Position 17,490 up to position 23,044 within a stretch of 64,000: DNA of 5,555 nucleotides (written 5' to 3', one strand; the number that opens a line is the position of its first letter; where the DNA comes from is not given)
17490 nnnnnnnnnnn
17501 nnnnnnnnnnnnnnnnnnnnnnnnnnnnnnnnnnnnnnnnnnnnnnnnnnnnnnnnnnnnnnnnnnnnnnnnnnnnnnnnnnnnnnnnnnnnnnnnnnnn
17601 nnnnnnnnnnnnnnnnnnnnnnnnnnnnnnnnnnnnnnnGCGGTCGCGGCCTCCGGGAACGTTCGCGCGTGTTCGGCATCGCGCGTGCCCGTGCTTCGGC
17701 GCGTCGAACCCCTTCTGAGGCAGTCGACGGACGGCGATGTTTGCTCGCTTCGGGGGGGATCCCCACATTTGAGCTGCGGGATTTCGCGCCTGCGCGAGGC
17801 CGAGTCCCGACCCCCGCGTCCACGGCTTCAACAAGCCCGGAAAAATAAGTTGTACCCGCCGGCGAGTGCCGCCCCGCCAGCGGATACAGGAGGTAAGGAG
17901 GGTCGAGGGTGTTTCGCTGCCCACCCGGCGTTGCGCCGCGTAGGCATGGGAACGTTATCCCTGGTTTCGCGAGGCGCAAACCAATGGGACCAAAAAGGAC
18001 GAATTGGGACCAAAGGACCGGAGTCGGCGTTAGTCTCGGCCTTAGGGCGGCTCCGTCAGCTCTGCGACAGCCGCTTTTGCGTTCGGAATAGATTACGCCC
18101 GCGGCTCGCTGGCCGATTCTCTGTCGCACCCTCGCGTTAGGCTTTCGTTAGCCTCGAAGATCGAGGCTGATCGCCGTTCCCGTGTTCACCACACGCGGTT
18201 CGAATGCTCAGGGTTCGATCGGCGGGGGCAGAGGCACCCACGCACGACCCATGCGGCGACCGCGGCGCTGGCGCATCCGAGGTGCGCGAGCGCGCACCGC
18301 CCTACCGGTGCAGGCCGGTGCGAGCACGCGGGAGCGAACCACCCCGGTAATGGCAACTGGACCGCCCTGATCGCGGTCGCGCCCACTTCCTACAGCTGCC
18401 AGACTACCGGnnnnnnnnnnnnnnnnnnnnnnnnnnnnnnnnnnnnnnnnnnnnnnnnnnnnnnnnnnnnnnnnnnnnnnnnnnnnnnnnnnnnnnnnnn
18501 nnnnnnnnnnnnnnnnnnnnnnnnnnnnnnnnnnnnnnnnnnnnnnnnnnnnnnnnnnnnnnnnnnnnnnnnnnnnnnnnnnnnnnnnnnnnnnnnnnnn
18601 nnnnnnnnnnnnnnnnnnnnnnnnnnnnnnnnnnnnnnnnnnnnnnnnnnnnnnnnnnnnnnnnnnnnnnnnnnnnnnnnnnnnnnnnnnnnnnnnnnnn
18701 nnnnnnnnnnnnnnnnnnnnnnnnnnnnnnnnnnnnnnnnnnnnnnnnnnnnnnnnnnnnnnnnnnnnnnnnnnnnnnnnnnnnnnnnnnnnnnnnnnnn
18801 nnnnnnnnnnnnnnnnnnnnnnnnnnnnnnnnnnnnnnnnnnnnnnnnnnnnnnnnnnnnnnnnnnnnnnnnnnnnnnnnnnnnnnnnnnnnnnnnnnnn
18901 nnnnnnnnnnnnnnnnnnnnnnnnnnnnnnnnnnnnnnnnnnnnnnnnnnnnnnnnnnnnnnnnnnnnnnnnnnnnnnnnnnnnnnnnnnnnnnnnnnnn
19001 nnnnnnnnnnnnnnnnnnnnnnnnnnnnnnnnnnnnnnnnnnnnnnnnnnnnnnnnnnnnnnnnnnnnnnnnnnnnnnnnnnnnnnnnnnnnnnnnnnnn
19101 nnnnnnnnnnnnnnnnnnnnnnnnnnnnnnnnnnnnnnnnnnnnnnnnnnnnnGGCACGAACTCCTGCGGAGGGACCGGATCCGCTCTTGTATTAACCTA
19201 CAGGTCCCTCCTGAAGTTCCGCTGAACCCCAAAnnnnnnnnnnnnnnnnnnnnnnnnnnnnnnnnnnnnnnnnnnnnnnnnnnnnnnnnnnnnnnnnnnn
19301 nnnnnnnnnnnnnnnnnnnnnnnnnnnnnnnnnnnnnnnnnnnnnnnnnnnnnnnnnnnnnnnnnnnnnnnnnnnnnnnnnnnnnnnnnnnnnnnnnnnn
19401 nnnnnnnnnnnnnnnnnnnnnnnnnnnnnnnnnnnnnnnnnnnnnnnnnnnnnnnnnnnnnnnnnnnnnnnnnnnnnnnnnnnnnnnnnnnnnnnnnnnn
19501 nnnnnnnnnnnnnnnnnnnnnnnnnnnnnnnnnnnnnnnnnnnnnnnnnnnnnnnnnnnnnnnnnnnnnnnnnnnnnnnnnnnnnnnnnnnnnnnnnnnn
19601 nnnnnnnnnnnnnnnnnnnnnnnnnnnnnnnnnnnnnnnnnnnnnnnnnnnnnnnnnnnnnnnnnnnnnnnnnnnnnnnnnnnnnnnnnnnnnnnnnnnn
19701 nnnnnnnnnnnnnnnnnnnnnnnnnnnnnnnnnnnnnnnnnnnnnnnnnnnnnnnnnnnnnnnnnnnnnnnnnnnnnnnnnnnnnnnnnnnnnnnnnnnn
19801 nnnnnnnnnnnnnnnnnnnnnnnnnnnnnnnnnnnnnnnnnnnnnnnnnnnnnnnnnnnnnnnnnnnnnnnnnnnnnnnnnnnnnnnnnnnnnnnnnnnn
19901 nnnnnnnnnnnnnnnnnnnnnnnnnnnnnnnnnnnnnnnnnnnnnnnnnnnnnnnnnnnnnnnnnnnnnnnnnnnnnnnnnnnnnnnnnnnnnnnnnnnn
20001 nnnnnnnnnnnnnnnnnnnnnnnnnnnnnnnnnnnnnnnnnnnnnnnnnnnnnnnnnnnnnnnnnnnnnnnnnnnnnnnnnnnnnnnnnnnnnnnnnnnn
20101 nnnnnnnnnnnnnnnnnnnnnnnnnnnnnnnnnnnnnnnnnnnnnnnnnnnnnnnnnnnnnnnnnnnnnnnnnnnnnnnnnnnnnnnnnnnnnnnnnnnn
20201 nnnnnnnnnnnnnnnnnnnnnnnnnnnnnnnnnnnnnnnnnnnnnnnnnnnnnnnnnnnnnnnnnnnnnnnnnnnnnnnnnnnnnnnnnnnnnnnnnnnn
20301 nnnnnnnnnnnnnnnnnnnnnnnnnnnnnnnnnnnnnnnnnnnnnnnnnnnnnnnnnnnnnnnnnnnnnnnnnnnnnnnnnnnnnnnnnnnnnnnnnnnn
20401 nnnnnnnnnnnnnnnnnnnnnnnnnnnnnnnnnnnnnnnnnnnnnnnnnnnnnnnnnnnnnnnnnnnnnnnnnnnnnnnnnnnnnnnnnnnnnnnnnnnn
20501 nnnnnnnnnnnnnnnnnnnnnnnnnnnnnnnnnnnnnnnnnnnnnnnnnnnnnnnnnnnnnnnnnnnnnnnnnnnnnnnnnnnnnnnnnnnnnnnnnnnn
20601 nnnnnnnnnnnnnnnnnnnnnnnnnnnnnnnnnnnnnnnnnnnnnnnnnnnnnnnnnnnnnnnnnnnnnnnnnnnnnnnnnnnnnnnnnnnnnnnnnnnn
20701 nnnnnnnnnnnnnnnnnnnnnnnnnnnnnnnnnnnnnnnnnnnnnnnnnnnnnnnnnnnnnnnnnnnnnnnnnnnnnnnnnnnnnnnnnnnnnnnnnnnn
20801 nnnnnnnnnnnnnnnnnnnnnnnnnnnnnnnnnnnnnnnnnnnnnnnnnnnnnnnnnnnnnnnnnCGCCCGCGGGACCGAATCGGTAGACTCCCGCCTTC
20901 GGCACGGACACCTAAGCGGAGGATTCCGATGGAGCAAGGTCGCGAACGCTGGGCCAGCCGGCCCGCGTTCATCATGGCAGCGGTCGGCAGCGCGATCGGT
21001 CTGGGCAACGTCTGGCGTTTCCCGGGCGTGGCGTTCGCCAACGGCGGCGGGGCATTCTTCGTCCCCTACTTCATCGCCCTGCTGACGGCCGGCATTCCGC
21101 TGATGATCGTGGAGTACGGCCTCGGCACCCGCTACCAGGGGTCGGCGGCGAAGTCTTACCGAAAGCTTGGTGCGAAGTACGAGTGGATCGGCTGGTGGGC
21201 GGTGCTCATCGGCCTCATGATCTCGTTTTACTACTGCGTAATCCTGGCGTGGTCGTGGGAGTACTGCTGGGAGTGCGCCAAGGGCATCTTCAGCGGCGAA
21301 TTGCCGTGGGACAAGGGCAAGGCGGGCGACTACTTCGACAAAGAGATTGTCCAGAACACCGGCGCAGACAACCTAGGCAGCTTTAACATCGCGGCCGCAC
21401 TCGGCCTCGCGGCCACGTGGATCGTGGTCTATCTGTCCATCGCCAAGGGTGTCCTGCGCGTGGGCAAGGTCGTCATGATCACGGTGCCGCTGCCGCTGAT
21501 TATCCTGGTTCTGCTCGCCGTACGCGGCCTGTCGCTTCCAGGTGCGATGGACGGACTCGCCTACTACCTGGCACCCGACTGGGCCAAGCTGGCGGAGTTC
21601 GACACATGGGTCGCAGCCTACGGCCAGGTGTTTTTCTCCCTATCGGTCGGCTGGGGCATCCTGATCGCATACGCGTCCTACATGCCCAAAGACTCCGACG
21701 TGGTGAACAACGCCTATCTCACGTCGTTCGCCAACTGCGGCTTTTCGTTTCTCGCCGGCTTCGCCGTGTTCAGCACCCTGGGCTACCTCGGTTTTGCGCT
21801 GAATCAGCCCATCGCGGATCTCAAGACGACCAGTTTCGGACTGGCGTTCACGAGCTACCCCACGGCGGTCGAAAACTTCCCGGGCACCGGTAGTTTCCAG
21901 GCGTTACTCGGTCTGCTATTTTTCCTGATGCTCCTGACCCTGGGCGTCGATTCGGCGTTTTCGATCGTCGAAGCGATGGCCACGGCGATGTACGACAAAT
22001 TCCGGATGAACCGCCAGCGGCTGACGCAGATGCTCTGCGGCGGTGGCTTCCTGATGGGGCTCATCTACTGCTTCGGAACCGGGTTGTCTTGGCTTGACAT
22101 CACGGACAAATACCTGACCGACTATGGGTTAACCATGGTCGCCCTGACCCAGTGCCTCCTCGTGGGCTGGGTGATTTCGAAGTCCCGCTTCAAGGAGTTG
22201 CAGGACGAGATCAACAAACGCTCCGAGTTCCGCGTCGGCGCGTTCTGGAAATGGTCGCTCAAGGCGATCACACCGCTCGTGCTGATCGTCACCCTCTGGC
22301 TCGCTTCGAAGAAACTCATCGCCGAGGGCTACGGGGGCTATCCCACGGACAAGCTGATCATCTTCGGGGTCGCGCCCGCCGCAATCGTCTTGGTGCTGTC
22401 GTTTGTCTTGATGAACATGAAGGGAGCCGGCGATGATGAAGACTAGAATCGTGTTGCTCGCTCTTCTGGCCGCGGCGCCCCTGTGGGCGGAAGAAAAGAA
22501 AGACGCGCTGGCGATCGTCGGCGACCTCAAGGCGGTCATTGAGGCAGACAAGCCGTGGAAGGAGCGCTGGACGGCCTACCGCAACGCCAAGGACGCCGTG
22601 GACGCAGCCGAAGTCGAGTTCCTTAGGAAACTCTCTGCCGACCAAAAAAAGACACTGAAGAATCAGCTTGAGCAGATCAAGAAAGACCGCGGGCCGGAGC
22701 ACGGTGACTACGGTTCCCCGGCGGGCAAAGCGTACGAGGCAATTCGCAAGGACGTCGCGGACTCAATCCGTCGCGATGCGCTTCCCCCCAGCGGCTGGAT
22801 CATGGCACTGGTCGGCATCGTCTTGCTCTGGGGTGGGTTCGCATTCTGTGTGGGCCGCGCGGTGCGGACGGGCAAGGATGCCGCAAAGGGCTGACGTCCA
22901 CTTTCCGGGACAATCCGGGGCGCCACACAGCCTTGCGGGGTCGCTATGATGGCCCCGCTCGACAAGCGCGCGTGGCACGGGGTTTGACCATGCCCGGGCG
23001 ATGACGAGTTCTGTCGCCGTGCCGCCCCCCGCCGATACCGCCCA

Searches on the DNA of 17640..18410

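Call 79: search_rna_families(source=window, start=17640, end=18410, threshold=evalue, max_evalue=1)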
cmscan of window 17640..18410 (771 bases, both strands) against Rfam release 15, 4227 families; matches with E-value up to 1: 0.
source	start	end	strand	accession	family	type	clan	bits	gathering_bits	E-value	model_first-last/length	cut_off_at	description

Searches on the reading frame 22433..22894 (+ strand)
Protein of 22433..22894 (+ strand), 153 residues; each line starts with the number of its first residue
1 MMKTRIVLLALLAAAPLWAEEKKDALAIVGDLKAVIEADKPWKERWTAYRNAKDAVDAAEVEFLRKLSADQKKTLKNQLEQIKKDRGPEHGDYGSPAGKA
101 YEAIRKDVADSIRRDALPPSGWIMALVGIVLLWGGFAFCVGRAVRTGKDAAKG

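Call 12: search_protein_families(library=pfam, proteins=[window:22433-22894:+])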
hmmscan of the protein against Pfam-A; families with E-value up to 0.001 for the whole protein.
window:22433-22894:+ (153 aa): 0 families

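Call 34: search_protein_families(library=ncbifam, proteins=[window:22433-22894:+])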
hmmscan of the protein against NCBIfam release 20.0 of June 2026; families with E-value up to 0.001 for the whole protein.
window:22433-22894:+ (153 aa): 1 family
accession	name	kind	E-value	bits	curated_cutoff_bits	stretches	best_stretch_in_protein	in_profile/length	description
NF033493.0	MetS_like_NSS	subfamily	1.2e-06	28.1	25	1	122-145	6-29/30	MetS family NSS transporter small subunit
